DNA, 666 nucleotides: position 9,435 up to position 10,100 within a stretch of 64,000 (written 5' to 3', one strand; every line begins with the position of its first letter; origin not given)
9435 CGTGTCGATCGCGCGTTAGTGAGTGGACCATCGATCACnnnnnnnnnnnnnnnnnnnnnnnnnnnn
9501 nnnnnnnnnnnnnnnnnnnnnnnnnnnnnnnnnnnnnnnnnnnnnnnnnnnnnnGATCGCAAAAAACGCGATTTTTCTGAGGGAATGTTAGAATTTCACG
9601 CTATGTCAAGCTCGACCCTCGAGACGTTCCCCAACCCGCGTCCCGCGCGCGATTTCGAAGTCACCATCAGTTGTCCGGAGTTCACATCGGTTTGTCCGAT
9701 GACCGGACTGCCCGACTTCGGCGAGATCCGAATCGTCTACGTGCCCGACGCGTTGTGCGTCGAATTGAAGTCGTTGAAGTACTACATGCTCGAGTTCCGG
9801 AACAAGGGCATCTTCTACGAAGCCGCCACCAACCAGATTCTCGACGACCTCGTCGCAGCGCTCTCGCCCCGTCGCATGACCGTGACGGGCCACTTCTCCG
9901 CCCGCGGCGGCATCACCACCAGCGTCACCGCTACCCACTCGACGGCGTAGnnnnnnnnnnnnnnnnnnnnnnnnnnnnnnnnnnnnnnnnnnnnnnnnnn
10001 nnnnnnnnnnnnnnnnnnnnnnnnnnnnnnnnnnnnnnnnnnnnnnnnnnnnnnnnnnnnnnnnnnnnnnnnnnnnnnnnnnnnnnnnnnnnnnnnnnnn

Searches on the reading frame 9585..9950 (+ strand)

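Call 13: search_protein_families(library=pfam, proteins=[window:9585-9950:+], max_evalue=0.001)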
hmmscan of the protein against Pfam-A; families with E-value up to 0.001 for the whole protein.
window:9585-9950:+ (121 aa): 1 family
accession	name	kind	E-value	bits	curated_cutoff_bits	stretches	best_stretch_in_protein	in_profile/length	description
PF14489.11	QueF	-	1.6e-29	102.4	27.3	1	43-119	1-77/81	QueF-like protein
